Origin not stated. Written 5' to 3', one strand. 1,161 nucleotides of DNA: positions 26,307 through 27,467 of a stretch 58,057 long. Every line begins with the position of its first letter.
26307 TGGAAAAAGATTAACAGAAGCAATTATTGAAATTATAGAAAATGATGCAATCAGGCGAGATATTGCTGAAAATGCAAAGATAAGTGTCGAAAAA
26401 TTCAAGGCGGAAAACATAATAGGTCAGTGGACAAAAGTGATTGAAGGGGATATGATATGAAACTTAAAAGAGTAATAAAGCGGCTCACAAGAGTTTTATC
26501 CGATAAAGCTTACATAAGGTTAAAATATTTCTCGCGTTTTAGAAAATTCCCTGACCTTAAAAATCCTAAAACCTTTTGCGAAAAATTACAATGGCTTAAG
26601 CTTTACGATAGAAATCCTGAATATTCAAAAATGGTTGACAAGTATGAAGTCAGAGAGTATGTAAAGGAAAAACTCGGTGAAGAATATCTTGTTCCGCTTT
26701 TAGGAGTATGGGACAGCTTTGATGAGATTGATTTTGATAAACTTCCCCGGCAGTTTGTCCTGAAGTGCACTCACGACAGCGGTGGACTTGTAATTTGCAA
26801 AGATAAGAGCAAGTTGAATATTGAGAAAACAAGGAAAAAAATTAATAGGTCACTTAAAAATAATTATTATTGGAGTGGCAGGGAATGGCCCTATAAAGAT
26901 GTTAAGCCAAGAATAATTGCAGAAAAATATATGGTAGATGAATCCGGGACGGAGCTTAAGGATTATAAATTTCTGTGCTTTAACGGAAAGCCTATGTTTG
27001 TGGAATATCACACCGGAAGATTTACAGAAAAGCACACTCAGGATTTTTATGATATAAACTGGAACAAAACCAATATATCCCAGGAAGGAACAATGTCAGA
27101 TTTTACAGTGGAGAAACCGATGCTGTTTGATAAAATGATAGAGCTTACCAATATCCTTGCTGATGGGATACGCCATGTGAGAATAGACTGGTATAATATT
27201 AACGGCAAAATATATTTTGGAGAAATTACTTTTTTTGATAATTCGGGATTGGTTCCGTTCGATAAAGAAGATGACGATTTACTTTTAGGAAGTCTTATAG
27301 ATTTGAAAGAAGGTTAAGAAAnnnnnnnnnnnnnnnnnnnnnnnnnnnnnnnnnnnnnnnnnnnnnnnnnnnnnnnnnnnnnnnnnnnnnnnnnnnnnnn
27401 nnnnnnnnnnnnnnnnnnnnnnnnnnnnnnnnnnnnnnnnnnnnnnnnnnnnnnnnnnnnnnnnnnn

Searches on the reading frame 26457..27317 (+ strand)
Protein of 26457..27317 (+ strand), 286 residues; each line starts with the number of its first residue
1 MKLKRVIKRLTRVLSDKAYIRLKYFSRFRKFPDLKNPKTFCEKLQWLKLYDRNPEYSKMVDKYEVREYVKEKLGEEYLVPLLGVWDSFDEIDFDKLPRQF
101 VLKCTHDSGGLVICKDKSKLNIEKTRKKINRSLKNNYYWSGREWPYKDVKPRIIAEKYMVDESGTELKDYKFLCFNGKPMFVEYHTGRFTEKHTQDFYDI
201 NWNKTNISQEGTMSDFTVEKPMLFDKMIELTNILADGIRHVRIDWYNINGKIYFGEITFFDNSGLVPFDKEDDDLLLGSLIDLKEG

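Call 4: search_protein_families(library=pfam, proteins=[window:26457-27317:+])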
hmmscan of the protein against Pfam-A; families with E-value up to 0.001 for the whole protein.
window:26457-27317:+ (286 aa): 1 family
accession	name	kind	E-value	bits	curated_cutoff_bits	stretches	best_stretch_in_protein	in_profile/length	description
PF14305.11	ATPgrasp_TupA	-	6.9e-74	248.8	25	1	42-281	1-240/241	TupA-like ATPgrasp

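Call 5: search_protein_families(library=ncbifam, proteins=[window:26457-27317:+], max_evalue=0.00001)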
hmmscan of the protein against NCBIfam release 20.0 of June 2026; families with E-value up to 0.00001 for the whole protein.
window:26457-27317:+ (286 aa): 0 families

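Call 46: search_solved_structures(query=window:26457-27317:+, max_evalue=1)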
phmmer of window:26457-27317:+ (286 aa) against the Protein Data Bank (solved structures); distinct sequences matched with E-value up to 1: 1.
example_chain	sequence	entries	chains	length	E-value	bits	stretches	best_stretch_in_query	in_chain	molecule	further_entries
5jwo_A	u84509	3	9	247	0.97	11.8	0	207-274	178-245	Circadian clock protein kinase KaiC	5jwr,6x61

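Call 49: find_homologous_proteins(query=window:26457-27317:+, max_evalue=1e-30)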
Query window:26457-27317:+ (286 aa): 7998 proteins with E <= 1e-30 among 8000 candidates; the best 120 are listed.
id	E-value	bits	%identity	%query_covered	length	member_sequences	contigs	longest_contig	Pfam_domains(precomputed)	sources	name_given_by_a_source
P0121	3.3e-193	659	100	100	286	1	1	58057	PF14305.12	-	-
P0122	1.7e-143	495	73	100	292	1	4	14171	PF14305.12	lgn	-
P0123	2.8e-142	491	77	95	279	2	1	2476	PF14305.12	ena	-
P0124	4.9e-138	477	51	94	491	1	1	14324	PF14305.12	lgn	-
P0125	7.7e-138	477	72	100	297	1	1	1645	PF14305.12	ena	-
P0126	6.6e-131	454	53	95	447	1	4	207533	PF14305.12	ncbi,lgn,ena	-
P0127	4.1e-124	432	67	97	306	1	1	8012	PF14305.12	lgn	-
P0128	6.5e-124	431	66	99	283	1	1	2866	PF14305.12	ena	-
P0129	2.4e-123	429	57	97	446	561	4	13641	PF14305.12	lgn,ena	-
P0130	9.9e-123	427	68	96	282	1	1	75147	PF14305.12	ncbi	-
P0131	4.1e-122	425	68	99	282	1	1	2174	PF14305.12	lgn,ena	-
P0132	1.5e-120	420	68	95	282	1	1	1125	PF14305.12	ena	-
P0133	1.9e-119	416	66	99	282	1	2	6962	PF14305.12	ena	-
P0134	9.7e-119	414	57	100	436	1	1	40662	PF14305.12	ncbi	-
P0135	1.4e-118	414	64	99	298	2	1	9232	PF14305.12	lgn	-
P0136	8.9e-118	411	54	98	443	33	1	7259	PF14305.12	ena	-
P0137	2.1e-117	410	56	99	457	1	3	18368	PF14305.12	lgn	-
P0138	2.3e-117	410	-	-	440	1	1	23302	PF14305.12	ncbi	-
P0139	4.0e-117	409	63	99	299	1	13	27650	PF14305.12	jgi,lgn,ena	-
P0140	6.7e-117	408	64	98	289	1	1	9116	PF14305.12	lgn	-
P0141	1.2e-116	407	-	-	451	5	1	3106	PF14305.12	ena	-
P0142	6.4e-116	405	51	98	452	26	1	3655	PF14305.12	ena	-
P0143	1.3e-115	404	55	96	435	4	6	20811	PF14305.12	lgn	-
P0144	2.0e-115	403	56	96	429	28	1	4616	PF14305.12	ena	-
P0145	3.8e-115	402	69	88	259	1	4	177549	PF14305.12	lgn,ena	-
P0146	4.3e-115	402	64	99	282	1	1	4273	PF14305.12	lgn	-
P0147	1.1e-114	401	53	95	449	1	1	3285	PF14305.12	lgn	-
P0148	1.5e-114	400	63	99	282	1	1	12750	PF14305.12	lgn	-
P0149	3.4e-114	399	64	96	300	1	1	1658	PF14305.12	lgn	-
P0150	1.0e-113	398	53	98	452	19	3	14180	PF14305.12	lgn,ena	-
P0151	1.3e-113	397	55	100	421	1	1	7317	PF14305.12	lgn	-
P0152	1.6e-113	397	-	-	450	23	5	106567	PF14305.12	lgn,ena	-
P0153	1.6e-113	397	53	95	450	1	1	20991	PF14305.12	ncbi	-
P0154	1.8e-113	397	62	99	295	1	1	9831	PF14305.12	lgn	-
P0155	2.4e-113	396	67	88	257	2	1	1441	PF14305.12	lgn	-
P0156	3.3e-113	396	50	99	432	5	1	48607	PF14305.12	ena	-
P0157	5.5e-113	395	55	95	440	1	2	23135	PF14305.12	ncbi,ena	-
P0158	9.8e-113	394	55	90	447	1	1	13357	PF14305.12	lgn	-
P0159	1.0e-112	394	53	97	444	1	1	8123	PF14305.12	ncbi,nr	ncbi:MAG: hypothetical protein LUC91_01830 [Prevotella sp.]|nr:hypothetical protein [Prevotella sp.]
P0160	1.8e-112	394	54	97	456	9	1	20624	PF14305.12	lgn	-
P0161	2.2e-112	393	53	97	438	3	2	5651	PF14305.12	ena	-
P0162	7.0e-112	392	-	-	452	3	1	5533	PF14305.12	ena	-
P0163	7.2e-112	392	58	98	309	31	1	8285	PF14305.12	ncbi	-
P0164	8.1e-112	391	52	96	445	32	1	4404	PF14305.12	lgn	-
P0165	8.3e-112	391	59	98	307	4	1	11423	PF14305.12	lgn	-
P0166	9.2e-112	391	55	95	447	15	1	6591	PF14305.12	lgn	-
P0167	9.4e-112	391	52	96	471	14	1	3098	PF14305.12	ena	-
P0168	1.3e-111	391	64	96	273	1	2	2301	PF14305.12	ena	-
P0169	1.4e-111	391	61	94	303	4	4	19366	PF14305.12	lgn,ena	-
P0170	1.8e-111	390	50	98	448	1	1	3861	PF14305.12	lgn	-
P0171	2.0e-111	390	-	-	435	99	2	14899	PF14305.12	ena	-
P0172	2.1e-111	390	60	98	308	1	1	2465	PF14305.12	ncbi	-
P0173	2.3e-111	390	60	99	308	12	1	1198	PF14305.12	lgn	-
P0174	3.1e-111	389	-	-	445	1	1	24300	PF14305.12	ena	-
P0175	4.2e-111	389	52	97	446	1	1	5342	PF14305.12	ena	-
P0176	5.1e-111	389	61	98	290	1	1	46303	PF14305.12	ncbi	-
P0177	5.3e-111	389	60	97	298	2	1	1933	PF14305.12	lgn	-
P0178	6.1e-111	388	-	-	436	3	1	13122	PF14305.12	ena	-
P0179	7.7e-111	388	59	95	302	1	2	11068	PF14305.12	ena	-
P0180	1.3e-110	387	62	95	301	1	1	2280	PF14305.12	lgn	-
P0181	2.5e-110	386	57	99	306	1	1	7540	PF14305.12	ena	-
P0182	2.7e-110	386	61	99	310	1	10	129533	PF14305.12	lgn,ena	-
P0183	3.0e-110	386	59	98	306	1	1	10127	PF14305.12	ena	-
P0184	4.2e-110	386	54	99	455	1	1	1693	PF14305.12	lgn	-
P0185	4.4e-110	386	53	95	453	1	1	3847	PF14305.12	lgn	-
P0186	5.0e-110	385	54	94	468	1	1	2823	PF14305.12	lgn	-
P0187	5.4e-110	385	53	95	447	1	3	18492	PF14305.12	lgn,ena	-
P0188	5.6e-110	385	53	98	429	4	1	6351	PF14305.12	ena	-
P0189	5.9e-110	385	54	95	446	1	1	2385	PF14305.12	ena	-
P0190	7.3e-110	385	51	98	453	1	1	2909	PF14305.12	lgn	-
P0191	7.3e-110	385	-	-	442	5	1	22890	PF14305.12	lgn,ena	-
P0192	1.0e-109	384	63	94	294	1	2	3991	PF14305.12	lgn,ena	-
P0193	1.1e-109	384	60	94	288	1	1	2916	PF14305.12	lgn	-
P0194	1.2e-109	384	61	99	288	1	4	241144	PF14305.12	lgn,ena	-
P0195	1.7e-109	384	58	98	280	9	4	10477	PF14305.12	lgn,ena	-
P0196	2.3e-109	383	59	98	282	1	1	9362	PF14305.12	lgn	-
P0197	2.4e-109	383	52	95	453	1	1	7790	PF14305.12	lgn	-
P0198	2.6e-109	383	52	97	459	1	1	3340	PF14305.12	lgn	-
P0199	2.6e-109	383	61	97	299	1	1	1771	PF14305.12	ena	-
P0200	3.6e-109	383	53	97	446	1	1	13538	PF14305.12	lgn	-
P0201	3.6e-109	383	60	99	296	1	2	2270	PF14305.12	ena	-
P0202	3.6e-109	383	53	95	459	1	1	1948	PF14305.12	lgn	-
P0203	3.8e-109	383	52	94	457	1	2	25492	PF14305.12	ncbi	-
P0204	5.1e-109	382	51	96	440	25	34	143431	PF14305.12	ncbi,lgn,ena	-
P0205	5.2e-109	382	53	99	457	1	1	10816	PF14305.12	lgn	-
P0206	5.5e-109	382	59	99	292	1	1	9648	PF14305.12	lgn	-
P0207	5.6e-109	382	60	95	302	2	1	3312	PF14305.12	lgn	-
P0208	5.9e-109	382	53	95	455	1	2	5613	PF14305.12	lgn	-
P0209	7.5e-109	382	60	98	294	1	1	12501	PF14305.12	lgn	-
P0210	1.0e-108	381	60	95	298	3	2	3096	PF14305.12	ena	-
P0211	1.1e-108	381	-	-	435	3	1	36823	PF14305.12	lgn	-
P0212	1.3e-108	381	63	95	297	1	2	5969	PF14305.12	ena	-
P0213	1.8e-108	380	52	98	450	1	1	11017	PF14305.12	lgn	-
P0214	1.9e-108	380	52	95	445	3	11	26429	PF14305.12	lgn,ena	-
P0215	2.2e-108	380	61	100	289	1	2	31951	PF14305.12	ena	-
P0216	2.3e-108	380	60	95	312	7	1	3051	PF14305.12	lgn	-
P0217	2.6e-108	380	57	99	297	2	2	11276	PF14305.12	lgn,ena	-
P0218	3.2e-108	380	54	95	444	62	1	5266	PF14305.12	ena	-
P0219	3.5e-108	379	58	99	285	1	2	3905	PF14305.12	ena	-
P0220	3.8e-108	379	60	99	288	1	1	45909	PF14305.12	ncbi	-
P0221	6.7e-108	378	59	98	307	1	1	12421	PF14305.12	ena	-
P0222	6.8e-108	378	53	97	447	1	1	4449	PF14305.12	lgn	-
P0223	7.7e-108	378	54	95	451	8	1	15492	PF14305.12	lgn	-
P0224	9.3e-108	378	-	-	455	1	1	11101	PF14305.12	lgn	-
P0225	9.7e-108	378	54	97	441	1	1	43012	PF14305.12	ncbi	-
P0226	1.0e-107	378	53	97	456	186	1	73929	PF14305.12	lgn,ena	-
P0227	1.1e-107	378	54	97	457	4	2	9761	PF14305.12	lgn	-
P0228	1.1e-107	378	58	97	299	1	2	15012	PF14305.12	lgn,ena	-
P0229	1.1e-107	378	-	-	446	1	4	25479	PF14305.12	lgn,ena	-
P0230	1.2e-107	378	60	94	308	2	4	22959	PF14305.12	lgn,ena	-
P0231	1.2e-107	378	60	96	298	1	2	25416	PF14305.12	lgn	-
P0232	1.2e-107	378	-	-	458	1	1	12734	PF14305.12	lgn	-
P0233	1.7e-107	377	-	-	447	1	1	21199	PF14305.12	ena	-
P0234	2.7e-107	376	53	99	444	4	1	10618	PF14305.12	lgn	-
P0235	3.1e-107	376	67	88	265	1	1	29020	PF14305.12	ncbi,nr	ncbi:MAG: glycosyl transferase [Caloramator sp.]|nr:glycosyl transferase [Caloramator sp.]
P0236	3.2e-107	376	53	97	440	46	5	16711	PF14305.12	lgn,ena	-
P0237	3.3e-107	376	52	97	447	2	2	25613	PF14305.12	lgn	-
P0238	3.4e-107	376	-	-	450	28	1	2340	PF14305.12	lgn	-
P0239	3.5e-107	376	55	96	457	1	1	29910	PF14305.12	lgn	-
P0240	3.6e-107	376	62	94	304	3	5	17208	PF14305.12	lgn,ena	-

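Call 50: find_encoding_contigs(protein=P0130, flank=7000, max_places=1)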
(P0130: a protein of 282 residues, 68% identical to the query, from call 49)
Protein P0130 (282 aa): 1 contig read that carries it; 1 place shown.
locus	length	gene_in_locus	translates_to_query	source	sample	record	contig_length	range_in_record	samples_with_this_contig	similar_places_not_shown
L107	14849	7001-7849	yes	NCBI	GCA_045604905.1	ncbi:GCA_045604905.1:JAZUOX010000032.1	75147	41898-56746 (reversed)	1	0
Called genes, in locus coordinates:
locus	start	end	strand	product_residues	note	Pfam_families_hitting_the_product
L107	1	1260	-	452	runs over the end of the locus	PF06808:DctM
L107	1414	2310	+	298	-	PF00126:HTH_1, PF03466:LysR_substrate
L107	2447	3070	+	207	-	PF02397:Bac_transf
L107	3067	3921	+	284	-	PF01073:3Beta_HSD, PF01370:Epimerase, PF04321:RmlD_sub_bind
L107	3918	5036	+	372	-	PF13477:Glyco_trans_4_2, PF13439:Glyco_transf_4, PF13579:Glyco_trans_4_4, PF00534:Glycos_transf_1, PF13692:Glyco_trans_1_4, PF13524:Glyco_trans_1_2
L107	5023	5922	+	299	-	PF14305:ATPgrasp_TupA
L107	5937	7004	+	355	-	PF13439:Glyco_transf_4, PF00534:Glycos_transf_1, PF13692:Glyco_trans_1_4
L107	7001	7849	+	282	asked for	PF14305:ATPgrasp_TupA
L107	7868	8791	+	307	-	PF00535:Glycos_transf_2, PF10111:Glyco_tranf_2_2, PF13641:Glyco_tranf_2_3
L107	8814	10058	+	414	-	PF04932:Wzy_C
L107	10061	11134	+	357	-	PF07429:Glyco_transf_56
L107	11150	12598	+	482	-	PF01943:Polysacc_synt, PF13440:Polysacc_synt_3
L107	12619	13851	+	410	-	PF01071:GARS_A, PF02655:ATP-grasp_3, PF07478:Dala_Dala_lig_C, PF13535:ATP-grasp_4, PF15632:ATPgrasp_Ter (weak), PF18603:LAL_C2 (weak)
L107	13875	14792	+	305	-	PF01820:Dala_Dala_lig_N, PF01071:GARS_A, PF02655:ATP-grasp_3, PF02786:CPSase_L_D2, PF08443:RimK, PF02222:ATP-grasp, PF07478:Dala_Dala_lig_C, PF13535:ATP-grasp_4 (weak), +2 more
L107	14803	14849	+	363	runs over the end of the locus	PF00155:Aminotran_1_2 (weak), PF01041:DegT_DnrJ_EryC1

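Call 51: find_encoding_contigs(protein=P0194, flank=7000, max_places=1)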
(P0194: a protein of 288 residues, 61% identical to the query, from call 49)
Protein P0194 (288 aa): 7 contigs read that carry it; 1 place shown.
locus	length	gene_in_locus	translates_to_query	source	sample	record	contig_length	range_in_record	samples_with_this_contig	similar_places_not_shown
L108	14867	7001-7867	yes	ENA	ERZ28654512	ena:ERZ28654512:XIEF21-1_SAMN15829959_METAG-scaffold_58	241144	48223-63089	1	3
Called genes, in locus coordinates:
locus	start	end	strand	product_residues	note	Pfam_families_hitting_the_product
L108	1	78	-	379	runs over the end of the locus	PF02350:Epimerase_2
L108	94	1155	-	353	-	PF00953:Glycos_transf_4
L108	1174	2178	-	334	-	PF00579:tRNA-synt_1b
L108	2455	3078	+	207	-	PF02397:Bac_transf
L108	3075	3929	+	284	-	PF01370:Epimerase, PF04321:RmlD_sub_bind, PF16363:GDP_Man_Dehyd (weak), PF01073:3Beta_HSD, PF07993:NAD_binding_4 (weak)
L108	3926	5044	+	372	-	PF13477:Glyco_trans_4_2, PF13439:Glyco_transf_4, PF13579:Glyco_trans_4_4 (weak), PF00534:Glycos_transf_1, PF13692:Glyco_trans_1_4, PF13524:Glyco_trans_1_2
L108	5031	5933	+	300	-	PF14305:ATPgrasp_TupA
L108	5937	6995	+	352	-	PF13477:Glyco_trans_4_2, PF13439:Glyco_transf_4, PF00534:Glycos_transf_1, PF13692:Glyco_trans_1_4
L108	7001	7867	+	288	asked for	PF14305:ATPgrasp_TupA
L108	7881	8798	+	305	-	PF00535:Glycos_transf_2, PF10111:Glyco_tranf_2_2, PF13641:Glyco_tranf_2_3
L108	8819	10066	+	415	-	PF04932:Wzy_C (weak)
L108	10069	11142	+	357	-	PF07429:Glyco_transf_56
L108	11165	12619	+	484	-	PF01943:Polysacc_synt, PF13440:Polysacc_synt_3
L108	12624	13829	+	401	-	PF02786:CPSase_L_D2 (weak), PF07478:Dala_Dala_lig_C (weak), PF13535:ATP-grasp_4, PF18603:LAL_C2 (faint)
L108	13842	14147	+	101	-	-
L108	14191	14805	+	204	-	-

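Call 52: find_encoding_contigs(protein=P0126, flank=7000, max_places=1)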
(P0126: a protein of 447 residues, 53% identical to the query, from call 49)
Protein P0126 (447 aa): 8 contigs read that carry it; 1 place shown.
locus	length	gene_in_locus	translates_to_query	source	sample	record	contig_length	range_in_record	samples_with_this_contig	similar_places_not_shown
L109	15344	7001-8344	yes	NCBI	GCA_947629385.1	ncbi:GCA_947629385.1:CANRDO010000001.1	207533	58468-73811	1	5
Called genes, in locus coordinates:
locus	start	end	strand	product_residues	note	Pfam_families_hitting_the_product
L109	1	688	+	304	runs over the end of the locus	-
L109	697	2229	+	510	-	PF00483:NTP_transferase (weak), PF12804:NTP_transf_3, PF01636:APH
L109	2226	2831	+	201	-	PF01380:SIS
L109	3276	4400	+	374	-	PF04321:RmlD_sub_bind, PF01073:3Beta_HSD, PF01370:Epimerase, PF02719:Polysacc_synt_2, PF16363:GDP_Man_Dehyd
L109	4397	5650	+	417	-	PF03721:UDPG_MGDP_dh_N, PF00984:UDPG_MGDP_dh, PF03720:UDPG_MGDP_dh_C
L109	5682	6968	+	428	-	PF13439:Glyco_transf_4 (weak), PF13579:Glyco_trans_4_4 (weak), PF00534:Glycos_transf_1, PF13692:Glyco_trans_1_4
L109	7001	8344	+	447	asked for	PF14305:ATPgrasp_TupA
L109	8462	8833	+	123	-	-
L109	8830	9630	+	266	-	PF14397:ATPgrasp_ST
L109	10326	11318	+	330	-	PF00535:Glycos_transf_2, PF10111:Glyco_tranf_2_2, PF13641:Glyco_tranf_2_3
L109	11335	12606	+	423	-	-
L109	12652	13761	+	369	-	PF04230:PS_pyruv_trans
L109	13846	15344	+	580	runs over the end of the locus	PF02776:TPP_enzyme_N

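Call 53: find_encoding_contigs(protein=P0122, flank=7000, max_places=1)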
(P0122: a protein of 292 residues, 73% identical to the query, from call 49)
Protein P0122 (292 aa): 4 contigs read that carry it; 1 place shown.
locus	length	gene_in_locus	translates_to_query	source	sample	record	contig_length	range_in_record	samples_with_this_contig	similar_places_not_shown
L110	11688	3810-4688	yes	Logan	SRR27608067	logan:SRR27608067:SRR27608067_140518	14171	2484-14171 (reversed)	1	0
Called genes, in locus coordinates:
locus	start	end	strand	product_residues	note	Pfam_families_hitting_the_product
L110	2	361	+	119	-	?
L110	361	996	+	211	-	PF02397:Bac_transf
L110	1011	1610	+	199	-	PF17836:PglD_N, PF25087:GMPPB_C (faint), PF00132:Hexapep (weak)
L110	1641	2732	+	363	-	PF13477:Glyco_trans_4_2, PF13439:Glyco_transf_4, PF20706:GT4-conflict (weak), PF00534:Glycos_transf_1, PF13692:Glyco_trans_1_4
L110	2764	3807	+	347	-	PF13439:Glyco_transf_4, PF00534:Glycos_transf_1, PF13692:Glyco_trans_1_4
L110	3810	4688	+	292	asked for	PF14305:ATPgrasp_TupA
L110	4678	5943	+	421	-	PF00202:Aminotran_3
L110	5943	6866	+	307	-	PF00535:Glycos_transf_2, PF10111:Glyco_tranf_2_2, PF13641:Glyco_tranf_2_3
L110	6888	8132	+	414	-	PF04932:Wzy_C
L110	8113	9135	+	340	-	PF13439:Glyco_transf_4, PF00534:Glycos_transf_1, PF13692:Glyco_trans_1_4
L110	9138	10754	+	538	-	PF02585:PIG-L (weak), PF04991:LicD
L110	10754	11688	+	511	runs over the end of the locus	-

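Call 76: predict_structure(alignment_id=A5)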
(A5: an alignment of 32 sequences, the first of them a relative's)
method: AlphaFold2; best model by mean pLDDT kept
length: 286 residues; sequences in the alignment: 32
mean_pLDDT: 93.0   pTM: 0.90
mean pLDDT of the five models: 93.0, 93.0, 92.7, 91.8, 91.8
residues with pLDDT >= 90: 234; 70-90: 48; 50-70: 4; < 50: 0
segments of 3 or more residues with pLDDT < 50: none
pLDDT, mean of each block of 10 residues (from residue 1): 75 93 96 97 97 89 94 97 97 97 88 95 96 89 91 94 85 97 90 93 96 93 97 96 95 95 94 98 78
secondary structure, 60 per line:
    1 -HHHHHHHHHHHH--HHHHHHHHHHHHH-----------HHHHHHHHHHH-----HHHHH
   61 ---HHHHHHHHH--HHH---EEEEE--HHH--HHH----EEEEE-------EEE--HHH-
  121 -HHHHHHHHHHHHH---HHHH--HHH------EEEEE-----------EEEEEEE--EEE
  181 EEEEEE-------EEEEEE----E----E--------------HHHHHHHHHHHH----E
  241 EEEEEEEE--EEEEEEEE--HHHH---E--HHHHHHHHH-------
elements in order: H2-13 H16-28 H40-50 H56-60 H64-72 E81-85 E100-104 E112-114 H122-134 H138-141 E153-157 E169-175 E178-186 E194-199 H224-235 E240-248 E251-258 H261-264 H271-279

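Call 78: fold_search(model_id=the predicted structure, library=pdb)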
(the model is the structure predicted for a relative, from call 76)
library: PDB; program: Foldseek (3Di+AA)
matches with E <= 10: 790; with E <= 0.001: 292
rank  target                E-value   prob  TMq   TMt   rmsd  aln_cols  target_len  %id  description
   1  3r23_B                1.3e-07  1.00  0.37  0.36  11.2       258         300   15  Crystal Structure of D-alanine--D-Alanine Ligase from Bacillus anthracis (released 2011-03-30)
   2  5k2m_A                3.3e-07  1.00  0.46  0.47   7.6       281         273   12  Bifunctional LysX/ArgX from Thermococcus kodakarensis with LysW-gamma-AAA (released 2016-09-07)
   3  3r5x_A                4.9e-07  1.00  0.40  0.38   9.7       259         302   14  Crystal Structure of D-alanine--D-Alanine Ligase from Bacillus anthracis complexed with ATP (released 2011-04-06)
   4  2pvp_A                5.2e-07  1.00  0.46  0.41   7.8       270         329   15  Crystal structure of D-Alanine-D-Alanine Ligase from Helicobacter pylori (released 2008-04-01)
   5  3r5x_B                5.5e-07  1.00  0.43  0.42   6.6       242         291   16  Crystal Structure of D-alanine--D-Alanine Ligase from Bacillus anthracis complexed with ATP (released 2011-04-06)
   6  3r23_A                6.5e-07  1.00  0.39  0.37  10.8       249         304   15  Crystal Structure of D-alanine--D-Alanine Ligase from Bacillus anthracis (released 2011-03-30)
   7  7zz4                  8.2e-07  1.00  0.43  0.28   7.6       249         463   12  Cryo-EM structure of "BC closed" conformation of Lactococcus lactis pyruvate carboxylase with acetyl-CoA (released 2022-10-12)
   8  3r5x_D                8.2e-07  1.00  0.42  0.40   7.3       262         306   14  Crystal Structure of D-alanine--D-Alanine Ligase from Bacillus anthracis complexed with ATP (released 2011-04-06)
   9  8evz_A                1.1e-06  1.00  0.47  0.44   8.0       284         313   13  DdlB from Pseudomonas aeruginosa PAO1 in complex with ADP and phosphorylated D-cycloserine (released 2023-08-30)
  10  2vr1_A                1.2e-06  1.00  0.39  0.27   6.3       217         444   13  Crystal structure of Biotin carboxylase from E. coli in complex with ATP analog, ADPCF2P. (released 2008-09-09)
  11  3r5x_C                1.3e-06  1.00  0.41  0.41   7.8       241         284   15  Crystal Structure of D-alanine--D-Alanine Ligase from Bacillus anthracis complexed with ATP (released 2011-04-06)
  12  3vpb_A                1.4e-06  1.00  0.44  0.45   4.4       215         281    9  ArgX from Sulfolobus tokodaii complexed with LysW/Glu/ADP/Mg/Zn/Sulfate (released 2013-02-27)
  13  5k2m_H                1.7e-06  1.00  0.44  0.46   7.6       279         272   11  Bifunctional LysX/ArgX from Thermococcus kodakarensis with LysW-gamma-AAA (released 2016-09-07)
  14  2v58_A                1.9e-06  1.00  0.40  0.28   8.1       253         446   13  CRYSTAL STRUCTURE OF BIOTIN CARBOXYLASE FROM E.COLI IN COMPLEX WITH POTENT INHIBITOR 1 (released 2009-01-13)
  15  8evy_A                2.0e-06  1.00  0.42  0.38   7.7       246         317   13  DdlB from Pseudomonas aeruginosa PAO1 in complex with ATP and D-ala-D-ala (released 2023-08-30)
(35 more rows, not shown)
